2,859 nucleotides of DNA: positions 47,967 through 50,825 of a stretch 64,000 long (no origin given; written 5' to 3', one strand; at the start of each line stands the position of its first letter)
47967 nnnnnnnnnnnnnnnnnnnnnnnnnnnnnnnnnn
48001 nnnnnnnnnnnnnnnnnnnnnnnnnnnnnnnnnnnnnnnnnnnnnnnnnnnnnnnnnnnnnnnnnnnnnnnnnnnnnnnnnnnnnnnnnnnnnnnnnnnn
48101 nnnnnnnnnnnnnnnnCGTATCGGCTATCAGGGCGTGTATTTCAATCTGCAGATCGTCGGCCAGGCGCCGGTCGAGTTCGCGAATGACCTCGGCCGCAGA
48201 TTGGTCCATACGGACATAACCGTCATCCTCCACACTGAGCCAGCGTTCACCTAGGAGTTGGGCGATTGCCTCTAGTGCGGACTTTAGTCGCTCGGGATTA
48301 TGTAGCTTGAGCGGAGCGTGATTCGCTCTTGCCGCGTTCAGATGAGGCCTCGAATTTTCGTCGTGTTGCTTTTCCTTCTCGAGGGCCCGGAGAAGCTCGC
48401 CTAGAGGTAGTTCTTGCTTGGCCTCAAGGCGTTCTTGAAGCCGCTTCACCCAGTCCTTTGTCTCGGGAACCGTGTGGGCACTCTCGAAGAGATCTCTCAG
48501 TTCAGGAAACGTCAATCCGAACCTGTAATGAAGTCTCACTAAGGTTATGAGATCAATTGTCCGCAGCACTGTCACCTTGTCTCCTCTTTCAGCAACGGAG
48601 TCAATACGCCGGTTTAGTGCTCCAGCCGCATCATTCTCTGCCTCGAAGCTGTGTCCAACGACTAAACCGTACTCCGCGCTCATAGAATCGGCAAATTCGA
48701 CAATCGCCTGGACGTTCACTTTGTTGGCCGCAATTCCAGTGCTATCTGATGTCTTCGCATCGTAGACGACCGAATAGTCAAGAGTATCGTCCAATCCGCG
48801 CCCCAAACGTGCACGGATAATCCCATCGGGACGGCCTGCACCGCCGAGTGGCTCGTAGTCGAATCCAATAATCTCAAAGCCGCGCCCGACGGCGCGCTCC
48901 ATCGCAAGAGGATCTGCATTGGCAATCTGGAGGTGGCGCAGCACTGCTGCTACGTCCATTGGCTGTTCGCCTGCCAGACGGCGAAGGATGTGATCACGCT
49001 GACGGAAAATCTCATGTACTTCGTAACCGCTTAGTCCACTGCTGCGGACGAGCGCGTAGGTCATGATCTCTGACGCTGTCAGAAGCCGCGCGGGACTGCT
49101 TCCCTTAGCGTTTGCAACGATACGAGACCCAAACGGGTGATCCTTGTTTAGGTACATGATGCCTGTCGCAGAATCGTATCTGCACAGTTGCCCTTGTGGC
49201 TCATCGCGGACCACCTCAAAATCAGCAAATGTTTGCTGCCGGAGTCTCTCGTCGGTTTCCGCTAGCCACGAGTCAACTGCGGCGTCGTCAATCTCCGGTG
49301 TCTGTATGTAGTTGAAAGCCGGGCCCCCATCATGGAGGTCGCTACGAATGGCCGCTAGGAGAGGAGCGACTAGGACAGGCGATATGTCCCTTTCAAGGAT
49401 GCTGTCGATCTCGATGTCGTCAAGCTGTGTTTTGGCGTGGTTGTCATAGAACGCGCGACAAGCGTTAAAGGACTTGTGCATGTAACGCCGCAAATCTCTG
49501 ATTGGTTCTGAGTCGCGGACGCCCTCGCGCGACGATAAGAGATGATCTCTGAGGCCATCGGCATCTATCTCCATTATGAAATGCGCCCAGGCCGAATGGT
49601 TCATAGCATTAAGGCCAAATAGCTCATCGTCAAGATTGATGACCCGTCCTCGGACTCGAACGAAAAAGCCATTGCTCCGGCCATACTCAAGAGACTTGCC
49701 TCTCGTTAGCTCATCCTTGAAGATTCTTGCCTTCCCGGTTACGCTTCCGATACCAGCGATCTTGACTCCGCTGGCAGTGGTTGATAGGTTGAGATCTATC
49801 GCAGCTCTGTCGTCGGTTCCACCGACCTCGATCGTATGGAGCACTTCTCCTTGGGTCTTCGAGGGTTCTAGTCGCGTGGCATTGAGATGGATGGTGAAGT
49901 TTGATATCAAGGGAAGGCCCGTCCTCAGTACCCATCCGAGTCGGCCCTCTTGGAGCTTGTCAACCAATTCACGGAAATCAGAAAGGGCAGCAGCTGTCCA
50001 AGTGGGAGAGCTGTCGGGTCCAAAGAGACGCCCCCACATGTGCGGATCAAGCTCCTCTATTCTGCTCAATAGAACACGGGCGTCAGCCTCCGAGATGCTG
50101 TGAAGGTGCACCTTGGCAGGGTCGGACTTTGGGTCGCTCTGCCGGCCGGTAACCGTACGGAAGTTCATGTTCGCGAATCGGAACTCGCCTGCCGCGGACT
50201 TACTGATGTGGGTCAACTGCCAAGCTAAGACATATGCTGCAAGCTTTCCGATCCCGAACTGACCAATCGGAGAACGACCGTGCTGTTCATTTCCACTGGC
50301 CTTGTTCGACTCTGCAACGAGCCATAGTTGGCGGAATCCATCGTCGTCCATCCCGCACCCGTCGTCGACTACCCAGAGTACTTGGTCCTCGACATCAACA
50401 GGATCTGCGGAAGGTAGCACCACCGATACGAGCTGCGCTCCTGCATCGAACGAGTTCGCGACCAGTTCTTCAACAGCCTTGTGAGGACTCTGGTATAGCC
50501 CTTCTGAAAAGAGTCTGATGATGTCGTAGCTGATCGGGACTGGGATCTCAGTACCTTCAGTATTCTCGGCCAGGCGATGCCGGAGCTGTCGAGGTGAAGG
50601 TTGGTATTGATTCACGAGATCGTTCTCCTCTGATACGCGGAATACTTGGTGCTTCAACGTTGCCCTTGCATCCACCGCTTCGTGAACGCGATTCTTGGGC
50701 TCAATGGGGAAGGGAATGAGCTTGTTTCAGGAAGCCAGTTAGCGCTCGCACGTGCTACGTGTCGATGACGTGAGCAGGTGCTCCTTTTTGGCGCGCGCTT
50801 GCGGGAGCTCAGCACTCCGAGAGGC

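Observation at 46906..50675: A/T-richer two-gene operon: GHKL (MORC-like) ATPase fused to a PD-(D/E)xK nuclease, translationally coupled to a DNA methyltransferase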

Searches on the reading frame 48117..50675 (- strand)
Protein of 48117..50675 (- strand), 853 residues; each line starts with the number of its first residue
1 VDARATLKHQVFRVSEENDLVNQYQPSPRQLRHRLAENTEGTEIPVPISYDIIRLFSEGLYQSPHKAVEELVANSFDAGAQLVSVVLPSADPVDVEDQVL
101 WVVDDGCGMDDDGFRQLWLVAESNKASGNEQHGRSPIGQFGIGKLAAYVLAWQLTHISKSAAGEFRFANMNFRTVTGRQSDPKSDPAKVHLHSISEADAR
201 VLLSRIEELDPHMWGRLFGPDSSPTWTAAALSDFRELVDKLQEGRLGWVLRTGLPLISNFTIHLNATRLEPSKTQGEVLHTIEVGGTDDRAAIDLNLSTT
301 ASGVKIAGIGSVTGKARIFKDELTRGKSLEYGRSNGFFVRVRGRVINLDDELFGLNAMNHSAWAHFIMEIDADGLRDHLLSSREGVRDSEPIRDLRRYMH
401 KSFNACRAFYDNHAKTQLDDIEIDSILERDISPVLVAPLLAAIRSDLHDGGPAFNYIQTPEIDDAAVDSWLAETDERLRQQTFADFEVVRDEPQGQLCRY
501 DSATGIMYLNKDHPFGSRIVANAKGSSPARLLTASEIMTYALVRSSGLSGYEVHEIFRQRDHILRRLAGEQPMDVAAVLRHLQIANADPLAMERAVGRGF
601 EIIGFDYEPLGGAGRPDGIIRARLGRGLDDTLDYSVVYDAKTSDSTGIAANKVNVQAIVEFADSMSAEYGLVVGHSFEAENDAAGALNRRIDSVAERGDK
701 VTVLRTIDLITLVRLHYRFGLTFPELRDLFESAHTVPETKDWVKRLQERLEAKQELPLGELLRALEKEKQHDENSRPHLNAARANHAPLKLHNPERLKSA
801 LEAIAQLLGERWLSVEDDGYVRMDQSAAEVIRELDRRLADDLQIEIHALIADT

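Call 6: search_protein_families(library=pfam, proteins=[window:48117-50675:-], max_evalue=1)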
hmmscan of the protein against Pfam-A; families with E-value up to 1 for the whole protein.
window:48117-50675:- (853 aa): 3 families
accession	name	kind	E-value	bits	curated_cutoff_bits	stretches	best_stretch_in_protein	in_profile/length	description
PF13589.12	HATPase_c_3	-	2.3e-15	57.3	25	1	63-179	2-112/137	Histidine kinase-, DNA gyrase B-, and HSP90-like ATPase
PF02518.31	HATPase_c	-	0.075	13.9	26.4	1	64-116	6-56/111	Histidine kinase-, DNA gyrase B-, and HSP90-like ATPase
PF25794.1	SACS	-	0.23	11.6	32.8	1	61-148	15-110/247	Sacsin domain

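Call 7: search_protein_families(library=padloc, proteins=[window:48117-50675:-], max_evalue=1)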
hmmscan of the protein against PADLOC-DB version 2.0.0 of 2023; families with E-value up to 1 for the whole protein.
window:48117-50675:- (853 aa): 2 families
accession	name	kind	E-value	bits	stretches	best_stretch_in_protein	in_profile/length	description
PDLC03419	REase_II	-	2.3e-08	30.8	1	59-171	20-132/695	Type II restriction enzyme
PDLC03485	REase_II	-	0.00034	17.2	1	48-151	10-107/611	Type II restriction enzyme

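Call 8: search_protein_families(library=ncbifam, proteins=[window:48117-50675:-], max_evalue=1)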
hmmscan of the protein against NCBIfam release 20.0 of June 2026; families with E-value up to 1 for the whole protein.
window:48117-50675:- (853 aa): 10 families
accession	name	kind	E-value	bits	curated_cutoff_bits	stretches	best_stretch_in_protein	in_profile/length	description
NF050001.1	restrict_BbrUII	equivalog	6.8e-13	48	550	1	60-177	17-133/659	BbrUII/HgiDII family restriction enzyme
NF010683.0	PRK14083.1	equivalog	2.6e-10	39.4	455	1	52-163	15-133/604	HSP90 family protein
TIGR00585.2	mutl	equivalog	2.3e-07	30.1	180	1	62-114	19-66/555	DNA mismatch repair endonuclease MutL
NF047352.1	P_loop_sacsin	domain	5.7e-07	29.9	50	1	67-148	3-71/80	sacsin N-terminal ATP-binding-like domain-containing protein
NF003555.1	PRK05218.1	equivalog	0.0017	16.9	371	1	93-162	65-141/614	molecular chaperone HtpG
NF000953.0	PRK00095.2-4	equivalog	0.0025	16.8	693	1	63-113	22-67/611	DNA mismatch repair endonuclease MutL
NF000951.0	PRK00095.2-1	equivalog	0.0045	15.7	391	1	61-129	22-84/559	DNA mismatch repair endonuclease MutL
NF000949.0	PRK00095.1-2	equivalog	0.012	14.6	750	1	63-113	26-71/634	DNA mismatch repair endonuclease MutL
NF000950.0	PRK00095.1-3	equivalog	0.083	11.3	756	1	64-113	24-68/641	DNA mismatch repair endonuclease MutL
NF000952.0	PRK00095.2-2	subfamily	0.085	11.3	840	1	62-112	21-66/623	DNA mismatch repair endonuclease MutL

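Call 13: find_homologous_proteins(query=window:48117-50675:-)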
Query window:48117-50675:- (853 aa): 1545 proteins with E <= 0.001 among 8000 candidates; the best 120 are listed.
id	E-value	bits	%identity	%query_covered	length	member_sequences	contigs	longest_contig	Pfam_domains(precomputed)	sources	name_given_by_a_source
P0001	0.0e+0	1877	100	98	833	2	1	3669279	PF13589.13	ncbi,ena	-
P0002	0.0e+0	1236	66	97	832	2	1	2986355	PF13589.13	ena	-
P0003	0.0e+0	1219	67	96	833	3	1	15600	PF13589.13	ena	-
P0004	0.0e+0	1203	65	96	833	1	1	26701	PF13589.13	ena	-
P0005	0.0e+0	1199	65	98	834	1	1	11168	PF13589.13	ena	-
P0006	0.0e+0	1171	64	96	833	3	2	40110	PF13589.13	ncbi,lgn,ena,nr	ncbi:MAG: ATP-binding protein [Chloroflexi bacterium]|nr:ATP-binding protein [Chloroflexota bacteriu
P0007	0.0e+0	1070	64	87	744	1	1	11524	-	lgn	-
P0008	0.0e+0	1015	56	98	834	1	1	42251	PF13589.13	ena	-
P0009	5.7e-295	999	56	97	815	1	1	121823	PF13589.13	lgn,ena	-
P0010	2.8e-288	977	55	98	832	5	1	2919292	PF13589.13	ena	-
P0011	1.1e-284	965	55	95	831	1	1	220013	PF13589.13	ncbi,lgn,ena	-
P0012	1.2e-284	965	56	96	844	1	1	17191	PF13589.13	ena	-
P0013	2.4e-277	941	55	95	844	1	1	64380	PF13589.13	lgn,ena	-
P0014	3.7e-277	940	55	94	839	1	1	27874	PF13589.13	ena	-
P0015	2.4e-266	904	53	97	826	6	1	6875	PF13589.13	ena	-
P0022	4.1e-229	781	47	95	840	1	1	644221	PF13589.13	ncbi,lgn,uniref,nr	ncbi:Histidine kinase-, DNA gyrase B-, and HSP90-like ATPase [Actinacidiphila alni]|uniref:Histidine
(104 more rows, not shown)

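Call 14: search_solved_structures(query=window:48117-50675:-, max_evalue=1)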
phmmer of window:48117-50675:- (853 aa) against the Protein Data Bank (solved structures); distinct sequences matched with E-value up to 1: 95 (the best 60 are shown).
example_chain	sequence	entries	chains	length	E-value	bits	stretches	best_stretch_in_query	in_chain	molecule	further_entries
5h22_A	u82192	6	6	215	0.00085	20.8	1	75-196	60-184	Hsp90aa1 protein | Heat shock protein HSP 90-alpha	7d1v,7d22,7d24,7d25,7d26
8jra_A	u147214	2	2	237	0.001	20.5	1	77-196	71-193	Heat shock protein HSP 90-alpha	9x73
2qfo_A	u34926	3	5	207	0.0012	20.4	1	76-196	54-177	Heat shock protein HSP 90-alpha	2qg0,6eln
5lq9_A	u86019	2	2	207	0.0012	20.4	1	76-196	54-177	Heat shock protein HSP 90-alpha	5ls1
5j20_A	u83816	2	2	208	0.0012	20.4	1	76-196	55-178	Heat shock protein HSP 90-alpha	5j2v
5lr1_A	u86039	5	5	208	0.0012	20.4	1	76-196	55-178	Heat shock protein HSP 90-alpha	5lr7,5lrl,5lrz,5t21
4lwe_A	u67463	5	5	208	0.0012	20.4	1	76-196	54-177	Heat shock protein HSP 90-alpha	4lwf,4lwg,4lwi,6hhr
6ei5_A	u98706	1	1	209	0.0012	20.4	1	76-196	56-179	Heat shock protein HSP 90-alpha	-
3tuh_A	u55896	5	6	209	0.0012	20.3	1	76-196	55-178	Heat shock protein HSP 90-alpha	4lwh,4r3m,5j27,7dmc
5j2x_A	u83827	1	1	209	0.0012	20.3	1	76-196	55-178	Heat shock protein HSP 90-alpha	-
2yjw_A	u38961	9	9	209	0.0012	20.3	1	76-196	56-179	HEAT SHOCK PROTEIN HSP 90-ALPHA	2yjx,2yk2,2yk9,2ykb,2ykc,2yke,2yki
1osf_A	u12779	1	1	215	0.0013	20.3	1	76-196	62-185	heat shock 90kDa protein 1, alpha; heat shock 90kD protein 1, alpha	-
2qf6_A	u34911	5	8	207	0.0013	20.2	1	77-196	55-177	Heat shock protein HSP 90-alpha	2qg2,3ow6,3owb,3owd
2jjc_A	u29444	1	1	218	0.0013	20.2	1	76-196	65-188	HEAT SHOCK PROTEIN HSP 90-ALPHA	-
2k5b_A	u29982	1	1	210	0.0013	20.2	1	77-196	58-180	Heat shock protein HSP 90-alpha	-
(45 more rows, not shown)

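Call 18: find_related_loci(query=A1, collection=genome_contigs, flank=6000)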
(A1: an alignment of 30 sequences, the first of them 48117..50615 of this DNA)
Query A1 (833 aa) in genome_contigs; peptide patterns used: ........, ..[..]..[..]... (x = any residue, [..] = any of these).
539 stretches matched a pattern; 435 encode a relative of the query (tblastn E <= 1e-3); the best 80 are kept; 80 distinct loci.
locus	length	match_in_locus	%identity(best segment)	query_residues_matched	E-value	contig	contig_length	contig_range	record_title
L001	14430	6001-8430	47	17-822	0e+0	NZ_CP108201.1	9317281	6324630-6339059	Streptomyces sp. NBC_00114 chromosome, complete genome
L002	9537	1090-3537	45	11-822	0e+0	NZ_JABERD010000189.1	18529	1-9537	Streptomyces sp. S3(2020) S3_NODE_189, whole genome shotgun sequence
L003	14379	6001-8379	45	24-816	0e+0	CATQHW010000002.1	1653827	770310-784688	MAG: uncultured Spirochaetia bacterium isolate 66362a33-eddf-4579-992a-93dc3fc4ae3b genome assembly, contig: contig_2, w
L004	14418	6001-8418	47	23-824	0e+0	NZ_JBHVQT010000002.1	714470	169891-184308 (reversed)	Streptomyces sp. NPDC058001 NPDC058001_T31_H7.ctg-0002, whole genome shotgun sequence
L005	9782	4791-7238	45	15-825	0e+0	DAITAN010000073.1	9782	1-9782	MAG TPA_asm: Gaiellaceae bacterium isolate CTOTU39263 NODE_1006_length_9782_cov_12.731366, whole genome shotgun sequence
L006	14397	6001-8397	45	23-820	0e+0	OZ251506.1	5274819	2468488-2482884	MAG: Vicinamibacterales bacterium isolate aaa6a21a-436b-4590-abd6-8baef99f1637 genome assembly, chromosome: 1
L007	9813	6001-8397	45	22-819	0e+0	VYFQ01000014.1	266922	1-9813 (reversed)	MAG: Acidimicrobiaceae bacterium isolate SB0677_bin_3 NODE_9_length_266922_cov_60.605519, whole genome shotgun sequence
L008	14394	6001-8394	44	23-820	0e+0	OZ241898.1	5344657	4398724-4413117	MAG: Vicinamibacterales bacterium isolate 479fc26a-c5fd-4f96-80c2-dbb1f079bd2a genome assembly, chromosome: 1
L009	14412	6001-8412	46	24-820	0e+0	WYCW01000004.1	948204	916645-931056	MAG: Candidatus Thiosymbion ectosymbiont of Catanema sp. Cochon2018 isolate Cochon2018-1 scaffold4, whole genome shotgun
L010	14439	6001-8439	44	15-820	0e+0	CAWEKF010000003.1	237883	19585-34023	MAG: uncultured Solirubrobacterales bacterium isolate MFD05841.bin.2.214 genome assembly, contig: contig_31345, whole ge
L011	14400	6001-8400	44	23-825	0e+0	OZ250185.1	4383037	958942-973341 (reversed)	MAG: Chloroflexota bacterium isolate d215fe47-5bc5-444d-b53f-49c889911535 genome assembly, chromosome: 1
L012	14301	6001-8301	45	24-811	0e+0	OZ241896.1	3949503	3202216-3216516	MAG: Vicinamibacterales bacterium isolate 33c84dbd-3a66-4f2e-aaf6-8813f582eb9b genome assembly, chromosome: 1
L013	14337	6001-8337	43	20-819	0e+0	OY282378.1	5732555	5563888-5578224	MAG: uncultured Gammaproteobacteria bacterium genome assembly, chromosome: 1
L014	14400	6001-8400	43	23-825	0e+0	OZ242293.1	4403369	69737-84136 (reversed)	MAG: Chloroflexota bacterium isolate 52ff3f9d-f017-45e4-ba4f-ef8953291d95 genome assembly, chromosome: 1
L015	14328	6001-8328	43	23-818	0e+0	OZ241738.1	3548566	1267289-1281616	MAG: Alphaproteobacteria bacterium isolate d8927372-aabd-44cb-9c9e-7bd42c52962c genome assembly, chromosome: 1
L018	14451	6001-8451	43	5-825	0e+0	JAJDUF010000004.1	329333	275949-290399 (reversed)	MAG: Chloroflexota bacterium isolate jk18x1bzbins.67 k141_19299, whole genome shotgun sequence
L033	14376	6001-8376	43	19-832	0e+0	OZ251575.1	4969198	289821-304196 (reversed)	MAG: Spirochaetia bacterium isolate 617b14b6-7821-4a15-9039-de9782a91b86 genome assembly, chromosome: 1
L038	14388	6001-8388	38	20-811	4e-161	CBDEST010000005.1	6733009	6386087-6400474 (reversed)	MAG: Bryobacterales bacterium isolate 43e8cf1b-7c08-4a57-bc5e-d388cc7a59f2 genome assembly, contig: contig_5, whole geno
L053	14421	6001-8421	29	23-826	5e-104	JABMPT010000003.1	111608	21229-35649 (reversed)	MAG: Candidatus Woesearchaeota archaeon isolate bin.69 k141_2101394, whole genome shotgun sequence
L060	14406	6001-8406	29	23-829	1e-97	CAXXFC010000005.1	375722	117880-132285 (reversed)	MAG: Arenicellales bacterium isolate 9a01abd2-b5de-4981-b0ad-ec789211487c genome assembly, contig: contig_5, whole genom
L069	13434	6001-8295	30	23-788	1e-96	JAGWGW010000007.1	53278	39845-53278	MAG: Candidatus Micrarchaeota archaeon isolate REEA6 REEA6-150_581, whole genome shotgun sequence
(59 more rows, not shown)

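Call 27: predict_structure(alignment_id=A2)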
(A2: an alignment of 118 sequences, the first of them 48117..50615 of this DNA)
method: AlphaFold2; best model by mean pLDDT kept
length: 833 residues; sequences in the alignment: 118
mean_pLDDT: 85.5   pTM: 0.56
mean pLDDT of the five models: 85.5, 83.7, 83.4, 83.1, 82.9
residues with pLDDT >= 90: 423; 70-90: 288; 50-70: 111; < 50: 11
segments of 3 or more residues with pLDDT < 50: 826-833
pLDDT, mean of each block of 10 residues (from residue 1): 69 87 81 69 83 85 92 76 93 80 60 57 77 94 95 76 83 96 94 97 95 88 88 73 93 79 94 96 95 93 71 68 67 54 86 84 73 91 92 77 66 86 89 81 94 94 93 87 96 93 87 95 89 84 83 77 87 91 87 85 78 92 94 96 95 97 97 97 97 90 93 98 96 86 94 92 94 90 84 88 91 79 48 37
secondary structure, 60 per line:
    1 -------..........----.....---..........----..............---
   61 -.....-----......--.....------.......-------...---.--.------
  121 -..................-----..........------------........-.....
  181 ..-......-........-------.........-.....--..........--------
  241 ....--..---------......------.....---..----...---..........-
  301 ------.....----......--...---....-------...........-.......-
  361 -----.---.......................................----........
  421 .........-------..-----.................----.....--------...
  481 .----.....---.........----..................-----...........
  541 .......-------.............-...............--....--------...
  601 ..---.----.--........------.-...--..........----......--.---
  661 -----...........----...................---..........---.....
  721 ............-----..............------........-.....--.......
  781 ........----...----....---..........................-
elements in order (helices of 4 or more, strands of 3 or more residues): H8-17 E22-26 H30-39 H44-57 E62-66 H72-77 E80-84 H91-97 H122-130 E131-139 E145-151 E167-174 H176-182 H184-189 H191-198 E206-214 H216-220 H223-232 E241-244 E258-263 H270-274 E284-286 E290-299 H307-311 E316-321 E324-326 H330-333 H341-345 E346-351 H353-358 H370-408 H413-429 H444-460 E465-469 E478-481 E486-490 H494-502 H507-524 H530-547 H555-567 H569-583 E586-589 E598-602 E614-621 H635-644 E649-654 H666-676 E681-685 H686-699 H703-712 H716-732 H738-751 H759-765 H767-771 H774-788 E793-795 E800-803 H807-832

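Call 30: fold_search(model_id=the predicted structure, library=pdb)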
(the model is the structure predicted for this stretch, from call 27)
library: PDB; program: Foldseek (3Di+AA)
matches with E <= 10: 627; with E <= 0.001: 433
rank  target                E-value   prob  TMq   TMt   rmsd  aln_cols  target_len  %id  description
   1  6d14_A                5.6e-13  1.00  0.28  0.38  20.1       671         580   13  Zebrafish TRAP1 bound to AMPPNP and calcium in the asymmetric closed state (released 2018-04-25)
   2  5tth_A                6.0e-13  1.00  0.28  0.34  20.0       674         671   13  Heterodimeric SpyCatcher/SpyTag-fused zebrafish TRAP1 in ATP/ADP-hybrid state (released 2017-08-23)
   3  6d14_B                8.7e-13  1.00  0.28  0.36  18.5       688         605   14  Zebrafish TRAP1 bound to AMPPNP and calcium in the asymmetric closed state (released 2018-04-25)
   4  4ipe_A                9.2e-13  1.00  0.28  0.38  19.4       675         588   13  Crystal structure of mitochondrial Hsp90 (TRAP1) with AMPPNP (released 2014-01-22)
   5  4j0b_B                1.0e-12  1.00  0.27  0.35  18.7       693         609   14  Structure of mitochondrial Hsp90 (TRAP1) with ADP-BeF3 (released 2014-01-22)
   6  4iyn_B                1.1e-12  1.00  0.27  0.35  18.2       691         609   13  Structure of mitochondrial Hsp90 (TRAP1) with ADP-ALF4- (released 2014-01-22)
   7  4ipe_B                1.2e-12  1.00  0.26  0.35  18.7       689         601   13  Crystal structure of mitochondrial Hsp90 (TRAP1) with AMPPNP (released 2014-01-22)
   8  5tvw_A                1.6e-12  1.00  0.28  0.37  19.9       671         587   14  Crystal structure of mitochondrial Hsp90 (TRAP1) with ATP in absence of Mg, hemi-hydrolyzed (released 2018-03-14)
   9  4j0b_A                1.7e-12  1.00  0.28  0.38  20.0       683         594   14  Structure of mitochondrial Hsp90 (TRAP1) with ADP-BeF3 (released 2014-01-22)
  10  5tvw_B                2.1e-12  1.00  0.27  0.36  18.3       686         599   14  Crystal structure of mitochondrial Hsp90 (TRAP1) with ATP in absence of Mg, hemi-hydrolyzed (released 2018-03-14)
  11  7exp_B                2.7e-12  1.00  0.28  0.37  17.9       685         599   13  Crystal structure of zebrafish TRAP1 with AMPPNP and MitoQ (released 2022-01-05)
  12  6xg6_B                3.0e-12  1.00  0.29  0.38  19.2       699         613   12  Full-length human mitochondrial Hsp90 (TRAP1) with ADP-BeF3 (released 2020-09-30)
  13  5tth_B                3.5e-12  1.00  0.28  0.36  18.9       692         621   12  Heterodimeric SpyCatcher/SpyTag-fused zebrafish TRAP1 in ATP/ADP-hybrid state (released 2017-08-23)
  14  5tvu_A                3.5e-12  1.00  0.28  0.38  19.1       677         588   13  Crystal structure of mitochondrial Hsp90 (TRAP1) with ATP in absence of Mg (released 2018-03-14)
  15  7exp_A                3.5e-12  1.00  0.27  0.38  20.0       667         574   14  Crystal structure of zebrafish TRAP1 with AMPPNP and MitoQ (released 2022-01-05)
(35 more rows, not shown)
